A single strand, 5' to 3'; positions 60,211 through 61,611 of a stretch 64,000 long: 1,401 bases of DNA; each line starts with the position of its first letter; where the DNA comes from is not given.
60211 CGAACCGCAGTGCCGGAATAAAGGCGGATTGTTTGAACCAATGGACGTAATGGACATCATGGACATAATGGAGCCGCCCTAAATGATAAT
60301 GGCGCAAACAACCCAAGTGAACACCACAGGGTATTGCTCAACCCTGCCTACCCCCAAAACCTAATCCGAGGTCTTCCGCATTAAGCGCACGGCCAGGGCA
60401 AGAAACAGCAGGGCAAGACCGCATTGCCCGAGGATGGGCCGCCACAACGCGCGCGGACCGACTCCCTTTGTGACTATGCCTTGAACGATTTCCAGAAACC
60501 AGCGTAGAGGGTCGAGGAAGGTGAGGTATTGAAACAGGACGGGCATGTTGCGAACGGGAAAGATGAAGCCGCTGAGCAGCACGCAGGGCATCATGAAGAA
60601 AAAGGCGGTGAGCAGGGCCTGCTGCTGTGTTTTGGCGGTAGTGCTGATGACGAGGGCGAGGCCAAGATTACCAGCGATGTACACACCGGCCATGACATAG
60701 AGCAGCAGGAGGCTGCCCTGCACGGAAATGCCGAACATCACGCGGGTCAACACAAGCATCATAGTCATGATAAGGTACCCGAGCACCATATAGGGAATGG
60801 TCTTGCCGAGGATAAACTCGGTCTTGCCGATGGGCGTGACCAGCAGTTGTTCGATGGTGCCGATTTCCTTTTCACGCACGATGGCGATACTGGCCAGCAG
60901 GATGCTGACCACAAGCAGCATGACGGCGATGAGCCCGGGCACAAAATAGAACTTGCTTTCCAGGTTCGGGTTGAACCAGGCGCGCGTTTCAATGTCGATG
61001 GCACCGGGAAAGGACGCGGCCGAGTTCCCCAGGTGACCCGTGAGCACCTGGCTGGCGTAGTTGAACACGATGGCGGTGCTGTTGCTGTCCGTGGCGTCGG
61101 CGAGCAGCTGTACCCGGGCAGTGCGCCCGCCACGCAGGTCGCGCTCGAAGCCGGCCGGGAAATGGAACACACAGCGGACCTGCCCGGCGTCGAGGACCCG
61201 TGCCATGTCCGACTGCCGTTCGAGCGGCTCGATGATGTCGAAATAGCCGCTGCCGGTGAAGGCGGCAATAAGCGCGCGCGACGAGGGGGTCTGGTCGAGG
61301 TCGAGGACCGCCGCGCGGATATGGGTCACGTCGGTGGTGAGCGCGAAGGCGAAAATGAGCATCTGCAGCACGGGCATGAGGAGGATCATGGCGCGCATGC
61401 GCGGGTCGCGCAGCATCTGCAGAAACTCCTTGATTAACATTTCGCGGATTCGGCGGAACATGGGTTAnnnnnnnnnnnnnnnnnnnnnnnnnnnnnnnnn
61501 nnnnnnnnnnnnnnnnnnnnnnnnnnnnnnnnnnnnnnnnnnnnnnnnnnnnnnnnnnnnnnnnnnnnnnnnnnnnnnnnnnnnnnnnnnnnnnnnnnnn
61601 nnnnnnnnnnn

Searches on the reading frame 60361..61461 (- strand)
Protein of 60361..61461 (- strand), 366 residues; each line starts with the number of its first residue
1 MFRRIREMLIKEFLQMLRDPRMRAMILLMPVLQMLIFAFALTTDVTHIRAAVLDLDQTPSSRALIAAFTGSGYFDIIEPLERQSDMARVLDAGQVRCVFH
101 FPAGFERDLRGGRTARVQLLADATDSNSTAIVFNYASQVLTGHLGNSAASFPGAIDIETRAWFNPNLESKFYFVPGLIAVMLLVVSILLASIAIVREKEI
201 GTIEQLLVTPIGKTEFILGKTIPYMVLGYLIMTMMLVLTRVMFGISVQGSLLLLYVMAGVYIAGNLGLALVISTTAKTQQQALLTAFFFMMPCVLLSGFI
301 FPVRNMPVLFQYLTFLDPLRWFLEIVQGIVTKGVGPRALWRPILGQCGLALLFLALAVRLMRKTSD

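Call 10: search_protein_families(library=pfam, proteins=[window:60361-61461:-])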
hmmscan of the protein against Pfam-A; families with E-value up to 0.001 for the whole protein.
window:60361-61461:- (366 aa): 4 families
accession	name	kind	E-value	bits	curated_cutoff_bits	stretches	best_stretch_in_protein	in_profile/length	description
PF12698.13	ABC2_membrane_3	-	5.8e-43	147.7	31.6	1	23-358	4-346/347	ABC-2 family transporter protein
PF01061.29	ABC2_membrane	-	1.8e-28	99.9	26.9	1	169-329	46-209/211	ABC-2 type transporter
PF12679.13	ABC2_membrane_2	-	2.3e-16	60.3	27.2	1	8-359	3-276/283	ABC-2 family transporter protein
PF12730.13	ABC2_membrane_4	-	1.9e-05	25.1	27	1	170-289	48-175/179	ABC-2 family transporter protein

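Call 40: find_encoding_contigs(protein=window:60361-61461:-, flank=10000, max_places=10)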
Protein window:60361-61461:- (366 aa): 12 contigs read that carry it; 9 places shown.
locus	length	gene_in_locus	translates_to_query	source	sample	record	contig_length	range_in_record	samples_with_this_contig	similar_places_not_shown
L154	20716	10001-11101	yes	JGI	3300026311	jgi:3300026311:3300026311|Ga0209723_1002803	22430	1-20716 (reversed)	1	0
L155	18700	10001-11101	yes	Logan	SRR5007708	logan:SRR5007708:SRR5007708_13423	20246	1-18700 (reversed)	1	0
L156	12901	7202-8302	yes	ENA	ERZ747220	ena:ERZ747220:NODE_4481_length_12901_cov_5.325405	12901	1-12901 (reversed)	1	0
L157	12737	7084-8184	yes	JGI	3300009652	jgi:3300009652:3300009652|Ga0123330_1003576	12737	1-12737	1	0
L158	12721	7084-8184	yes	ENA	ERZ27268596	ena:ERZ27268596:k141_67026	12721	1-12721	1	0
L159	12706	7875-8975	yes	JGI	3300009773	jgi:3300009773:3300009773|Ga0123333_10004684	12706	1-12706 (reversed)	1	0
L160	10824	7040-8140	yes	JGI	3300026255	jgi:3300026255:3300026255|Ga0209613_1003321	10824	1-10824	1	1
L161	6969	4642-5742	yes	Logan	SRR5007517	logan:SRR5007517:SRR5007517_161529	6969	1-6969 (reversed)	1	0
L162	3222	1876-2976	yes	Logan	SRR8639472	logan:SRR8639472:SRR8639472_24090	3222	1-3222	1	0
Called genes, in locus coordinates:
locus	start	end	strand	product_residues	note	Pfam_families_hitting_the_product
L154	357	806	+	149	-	PF09335:VTT_dom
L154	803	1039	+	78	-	-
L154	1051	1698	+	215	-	PF01596:Methyltransf_3, PF02475:TRM5-TYW2_MTfase (weak), PF13847:Methyltransf_31 (weak), PF13578:Methyltransf_24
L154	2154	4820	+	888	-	PF00801:PKD (faint), PF02368:Big_2, PF00082:Peptidase_S8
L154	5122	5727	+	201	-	PF00440:TetR_N, PF16925:TetR_C_13 (faint)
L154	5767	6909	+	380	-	PF25881:HH_YBHG, PF25954:Beta-barrel_RND_2, PF25990:Beta-barrel_YknX, PF26002:Beta-barrel_AprE (weak)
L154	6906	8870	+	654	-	PF13476:AAA_23 (faint), PF00005:ABC_tran, PF13304:AAA_21 (weak), PF13732:DrrA1-3_C (faint), PF00005:ABC_tran, PF13304:AAA_21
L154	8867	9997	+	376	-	PF12679:ABC2_membrane_2, PF12698:ABC2_membrane_3, PF01061:ABC2_membrane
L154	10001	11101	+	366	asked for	PF12679:ABC2_membrane_2, PF12698:ABC2_membrane_3, PF01061:ABC2_membrane, PF12730:ABC2_membrane_4 (weak)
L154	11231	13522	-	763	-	PF07944:Beta-AFase-like_GH127_cat, PF20736:Glyco_hydro127M, PF16375:DUF4986, PF20620:DUF6805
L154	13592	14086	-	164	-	PF11848:DUF3368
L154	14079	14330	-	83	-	PF03683:UPF0175, PF24001:DUF7317 (weak)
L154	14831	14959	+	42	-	-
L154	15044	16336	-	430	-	PF07221:GlcNAc_2-epim, PF03663:Glyco_hydro_76 (faint)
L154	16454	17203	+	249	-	PF08282:Hydrolase_3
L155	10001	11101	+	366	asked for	PF12679:ABC2_membrane_2, PF12698:ABC2_membrane_3, PF01061:ABC2_membrane, PF12730:ABC2_membrane_4 (weak)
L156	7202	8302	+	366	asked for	PF12679:ABC2_membrane_2, PF12698:ABC2_membrane_3, PF01061:ABC2_membrane, PF12730:ABC2_membrane_4 (weak)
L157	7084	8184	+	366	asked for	PF12679:ABC2_membrane_2, PF12698:ABC2_membrane_3, PF01061:ABC2_membrane, PF12730:ABC2_membrane_4 (weak)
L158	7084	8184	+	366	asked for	PF12679:ABC2_membrane_2, PF12698:ABC2_membrane_3, PF01061:ABC2_membrane, PF12730:ABC2_membrane_4 (weak)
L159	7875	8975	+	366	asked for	PF12679:ABC2_membrane_2, PF12698:ABC2_membrane_3, PF01061:ABC2_membrane, PF12730:ABC2_membrane_4 (weak)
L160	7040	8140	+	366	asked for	PF12679:ABC2_membrane_2, PF12698:ABC2_membrane_3, PF01061:ABC2_membrane, PF12730:ABC2_membrane_4 (weak)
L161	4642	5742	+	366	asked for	PF12679:ABC2_membrane_2, PF12698:ABC2_membrane_3, PF01061:ABC2_membrane, PF12730:ABC2_membrane_4 (weak)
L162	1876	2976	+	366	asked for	PF12679:ABC2_membrane_2, PF12698:ABC2_membrane_3, PF01061:ABC2_membrane, PF12730:ABC2_membrane_4 (weak)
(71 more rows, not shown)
